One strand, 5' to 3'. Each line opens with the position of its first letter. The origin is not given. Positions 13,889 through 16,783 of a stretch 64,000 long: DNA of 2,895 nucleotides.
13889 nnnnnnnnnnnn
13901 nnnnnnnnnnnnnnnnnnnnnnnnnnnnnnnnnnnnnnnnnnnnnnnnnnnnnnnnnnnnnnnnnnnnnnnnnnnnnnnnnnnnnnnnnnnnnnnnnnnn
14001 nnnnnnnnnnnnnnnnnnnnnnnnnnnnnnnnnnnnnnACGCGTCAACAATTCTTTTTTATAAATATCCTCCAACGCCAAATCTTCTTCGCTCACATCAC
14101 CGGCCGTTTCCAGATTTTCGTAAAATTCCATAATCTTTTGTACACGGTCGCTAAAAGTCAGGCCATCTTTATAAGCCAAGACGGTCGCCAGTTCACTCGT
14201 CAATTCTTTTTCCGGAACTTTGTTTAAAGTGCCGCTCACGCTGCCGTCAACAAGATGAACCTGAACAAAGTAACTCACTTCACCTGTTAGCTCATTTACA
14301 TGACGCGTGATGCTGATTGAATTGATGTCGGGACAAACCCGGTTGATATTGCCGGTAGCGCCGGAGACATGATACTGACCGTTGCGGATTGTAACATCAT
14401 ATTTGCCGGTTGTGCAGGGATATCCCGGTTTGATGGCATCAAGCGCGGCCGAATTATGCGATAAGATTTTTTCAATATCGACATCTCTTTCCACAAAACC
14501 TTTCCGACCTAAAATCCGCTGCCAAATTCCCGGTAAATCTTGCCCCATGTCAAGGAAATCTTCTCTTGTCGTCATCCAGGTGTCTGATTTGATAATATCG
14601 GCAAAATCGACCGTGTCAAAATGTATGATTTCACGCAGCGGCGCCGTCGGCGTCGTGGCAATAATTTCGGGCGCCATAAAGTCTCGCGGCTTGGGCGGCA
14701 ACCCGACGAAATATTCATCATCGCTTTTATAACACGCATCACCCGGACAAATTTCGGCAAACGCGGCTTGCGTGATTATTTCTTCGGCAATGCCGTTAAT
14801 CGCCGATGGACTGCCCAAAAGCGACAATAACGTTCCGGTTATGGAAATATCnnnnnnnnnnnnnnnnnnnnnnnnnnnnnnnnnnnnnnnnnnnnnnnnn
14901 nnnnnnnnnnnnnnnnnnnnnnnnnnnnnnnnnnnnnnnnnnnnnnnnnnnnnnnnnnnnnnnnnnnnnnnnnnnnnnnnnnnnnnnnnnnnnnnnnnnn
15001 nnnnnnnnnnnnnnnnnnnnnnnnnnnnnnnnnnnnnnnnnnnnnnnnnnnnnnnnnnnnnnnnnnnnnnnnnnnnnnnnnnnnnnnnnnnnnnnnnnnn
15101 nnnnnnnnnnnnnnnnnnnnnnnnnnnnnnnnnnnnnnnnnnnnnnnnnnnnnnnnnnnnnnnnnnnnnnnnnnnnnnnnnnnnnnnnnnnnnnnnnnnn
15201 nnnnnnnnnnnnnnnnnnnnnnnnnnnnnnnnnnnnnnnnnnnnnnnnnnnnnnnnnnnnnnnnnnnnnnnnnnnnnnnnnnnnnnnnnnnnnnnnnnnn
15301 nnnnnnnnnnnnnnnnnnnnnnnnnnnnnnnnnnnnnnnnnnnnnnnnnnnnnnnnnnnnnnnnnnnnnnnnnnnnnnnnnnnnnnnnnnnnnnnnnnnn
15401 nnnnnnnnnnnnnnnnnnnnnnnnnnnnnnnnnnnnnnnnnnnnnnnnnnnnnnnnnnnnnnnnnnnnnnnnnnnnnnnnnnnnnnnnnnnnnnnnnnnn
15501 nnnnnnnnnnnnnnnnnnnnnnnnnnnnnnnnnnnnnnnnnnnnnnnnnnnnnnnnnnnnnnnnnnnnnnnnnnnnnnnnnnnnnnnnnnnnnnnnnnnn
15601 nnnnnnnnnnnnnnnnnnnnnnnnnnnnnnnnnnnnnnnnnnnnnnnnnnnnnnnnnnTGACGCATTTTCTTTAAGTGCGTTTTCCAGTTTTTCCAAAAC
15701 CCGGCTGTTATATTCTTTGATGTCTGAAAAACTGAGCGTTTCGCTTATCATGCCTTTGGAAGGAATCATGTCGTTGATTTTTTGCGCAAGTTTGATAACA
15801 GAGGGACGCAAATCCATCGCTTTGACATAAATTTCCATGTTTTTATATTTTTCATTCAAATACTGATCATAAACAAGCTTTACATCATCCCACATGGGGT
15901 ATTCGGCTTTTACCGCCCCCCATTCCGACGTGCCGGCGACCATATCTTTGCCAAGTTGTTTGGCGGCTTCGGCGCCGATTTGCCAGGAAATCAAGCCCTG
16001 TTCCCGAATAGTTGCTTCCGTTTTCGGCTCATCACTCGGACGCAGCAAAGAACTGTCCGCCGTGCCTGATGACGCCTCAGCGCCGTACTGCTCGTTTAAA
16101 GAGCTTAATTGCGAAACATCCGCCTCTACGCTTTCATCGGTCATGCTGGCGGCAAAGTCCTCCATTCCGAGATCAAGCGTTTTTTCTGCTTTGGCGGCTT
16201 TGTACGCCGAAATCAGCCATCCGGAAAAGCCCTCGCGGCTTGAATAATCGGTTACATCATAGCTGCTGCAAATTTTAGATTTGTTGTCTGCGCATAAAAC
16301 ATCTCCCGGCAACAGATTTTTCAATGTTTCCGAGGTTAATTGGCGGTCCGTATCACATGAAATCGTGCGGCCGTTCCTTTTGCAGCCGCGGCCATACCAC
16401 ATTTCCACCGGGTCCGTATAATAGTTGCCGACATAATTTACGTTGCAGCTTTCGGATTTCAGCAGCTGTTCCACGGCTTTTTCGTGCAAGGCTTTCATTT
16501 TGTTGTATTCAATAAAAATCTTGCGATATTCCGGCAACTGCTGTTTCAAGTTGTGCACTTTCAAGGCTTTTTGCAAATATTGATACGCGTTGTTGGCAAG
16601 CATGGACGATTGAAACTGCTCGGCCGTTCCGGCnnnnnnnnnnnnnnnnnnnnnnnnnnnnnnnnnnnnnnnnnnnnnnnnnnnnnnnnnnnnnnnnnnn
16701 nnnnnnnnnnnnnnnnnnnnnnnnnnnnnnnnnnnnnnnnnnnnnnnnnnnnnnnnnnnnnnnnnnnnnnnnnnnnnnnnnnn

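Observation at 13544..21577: Four consecutive secreted coiled-coil proteins (622, 237, 436 and 1394 aa) replace VirB5 and VirB6, and two of them share an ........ motif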

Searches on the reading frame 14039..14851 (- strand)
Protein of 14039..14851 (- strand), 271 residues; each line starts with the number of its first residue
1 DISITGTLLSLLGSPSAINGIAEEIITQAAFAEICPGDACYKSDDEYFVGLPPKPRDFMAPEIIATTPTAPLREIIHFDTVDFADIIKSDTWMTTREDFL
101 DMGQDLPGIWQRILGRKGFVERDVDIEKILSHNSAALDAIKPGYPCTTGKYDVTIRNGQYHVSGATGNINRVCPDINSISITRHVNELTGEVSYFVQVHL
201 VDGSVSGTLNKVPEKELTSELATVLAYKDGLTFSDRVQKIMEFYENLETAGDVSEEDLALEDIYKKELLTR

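Call 96: search_solved_structures(query=A8, max_evalue=10)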
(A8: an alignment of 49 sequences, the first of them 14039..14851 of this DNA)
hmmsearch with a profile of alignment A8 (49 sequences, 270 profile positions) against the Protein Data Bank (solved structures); distinct sequences matched with E-value up to 10: 1.
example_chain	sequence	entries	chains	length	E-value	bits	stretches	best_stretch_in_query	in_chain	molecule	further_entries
6erc_A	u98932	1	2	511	1.4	11.3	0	141-196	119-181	Peroxinectin A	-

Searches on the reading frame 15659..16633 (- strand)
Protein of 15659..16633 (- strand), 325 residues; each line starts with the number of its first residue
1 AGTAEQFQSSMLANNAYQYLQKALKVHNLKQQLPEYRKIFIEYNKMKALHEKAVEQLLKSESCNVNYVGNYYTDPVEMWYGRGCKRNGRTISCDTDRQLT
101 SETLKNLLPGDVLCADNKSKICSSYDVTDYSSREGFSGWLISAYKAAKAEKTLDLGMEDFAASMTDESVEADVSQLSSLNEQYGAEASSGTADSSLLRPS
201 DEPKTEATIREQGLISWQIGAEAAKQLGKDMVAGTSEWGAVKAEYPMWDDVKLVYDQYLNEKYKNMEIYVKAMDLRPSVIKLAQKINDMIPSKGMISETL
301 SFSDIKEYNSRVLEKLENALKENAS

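Call 97: search_solved_structures(query=A9, max_evalue=10)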
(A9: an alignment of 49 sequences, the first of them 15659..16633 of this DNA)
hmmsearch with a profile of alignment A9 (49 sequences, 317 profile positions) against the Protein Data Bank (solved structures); distinct sequences matched with E-value up to 10: 0.
